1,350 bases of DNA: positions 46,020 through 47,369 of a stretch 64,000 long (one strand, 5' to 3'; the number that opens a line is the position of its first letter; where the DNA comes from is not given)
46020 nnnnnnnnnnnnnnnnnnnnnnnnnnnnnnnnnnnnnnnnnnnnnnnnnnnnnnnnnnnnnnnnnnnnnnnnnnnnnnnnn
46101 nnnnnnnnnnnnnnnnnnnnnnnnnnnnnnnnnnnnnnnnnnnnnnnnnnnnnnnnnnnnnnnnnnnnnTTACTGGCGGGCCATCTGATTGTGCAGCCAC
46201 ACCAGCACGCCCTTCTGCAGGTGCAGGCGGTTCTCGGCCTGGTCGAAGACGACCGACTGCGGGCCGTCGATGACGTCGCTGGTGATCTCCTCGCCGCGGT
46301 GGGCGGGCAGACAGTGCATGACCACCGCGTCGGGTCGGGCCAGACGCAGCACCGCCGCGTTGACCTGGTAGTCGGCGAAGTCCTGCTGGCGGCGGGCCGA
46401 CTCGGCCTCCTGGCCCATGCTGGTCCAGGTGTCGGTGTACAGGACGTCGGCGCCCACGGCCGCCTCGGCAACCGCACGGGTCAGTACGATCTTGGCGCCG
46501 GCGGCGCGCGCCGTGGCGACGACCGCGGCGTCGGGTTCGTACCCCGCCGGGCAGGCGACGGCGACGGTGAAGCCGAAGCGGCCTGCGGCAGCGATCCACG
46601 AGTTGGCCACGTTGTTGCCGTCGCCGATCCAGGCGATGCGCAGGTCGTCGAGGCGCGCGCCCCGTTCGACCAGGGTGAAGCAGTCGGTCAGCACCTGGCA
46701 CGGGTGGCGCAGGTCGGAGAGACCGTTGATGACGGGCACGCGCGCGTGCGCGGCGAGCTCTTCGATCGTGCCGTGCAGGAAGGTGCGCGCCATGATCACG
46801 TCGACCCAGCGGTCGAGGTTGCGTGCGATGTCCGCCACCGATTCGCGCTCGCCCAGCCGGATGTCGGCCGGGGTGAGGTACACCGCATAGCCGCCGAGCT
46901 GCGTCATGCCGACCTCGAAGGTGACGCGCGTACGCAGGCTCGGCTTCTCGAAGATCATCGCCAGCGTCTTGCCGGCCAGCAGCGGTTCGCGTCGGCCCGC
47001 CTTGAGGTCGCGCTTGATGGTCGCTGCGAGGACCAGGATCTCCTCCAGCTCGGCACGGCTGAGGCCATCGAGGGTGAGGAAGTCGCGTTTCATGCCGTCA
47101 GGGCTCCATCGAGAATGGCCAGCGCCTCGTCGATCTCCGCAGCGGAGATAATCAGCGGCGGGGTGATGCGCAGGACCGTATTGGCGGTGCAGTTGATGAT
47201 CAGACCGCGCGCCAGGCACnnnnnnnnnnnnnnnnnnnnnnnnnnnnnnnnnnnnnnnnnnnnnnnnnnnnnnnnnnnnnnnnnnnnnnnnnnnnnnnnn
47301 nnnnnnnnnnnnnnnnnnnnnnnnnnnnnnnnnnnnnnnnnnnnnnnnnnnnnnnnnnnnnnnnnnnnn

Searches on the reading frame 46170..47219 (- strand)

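Call 54: search_protein_families(library=pfam, proteins=[window:46170-47219:-], max_evalue=0.00001)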
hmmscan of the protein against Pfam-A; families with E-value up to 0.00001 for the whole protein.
window:46170-47219:- (349 aa): 2 families
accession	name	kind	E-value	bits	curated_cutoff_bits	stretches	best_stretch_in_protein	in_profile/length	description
PF00185.30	OTCace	-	8.3e-58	195.3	29.4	1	192-342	2-157/157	Aspartate/ornithine carbamoyltransferase, Asp/Orn binding domain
PF02729.26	OTCace_N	-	1.8e-47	161.6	29.9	1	45-185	1-148/148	Aspartate/ornithine carbamoyltransferase, carbamoyl-P binding domain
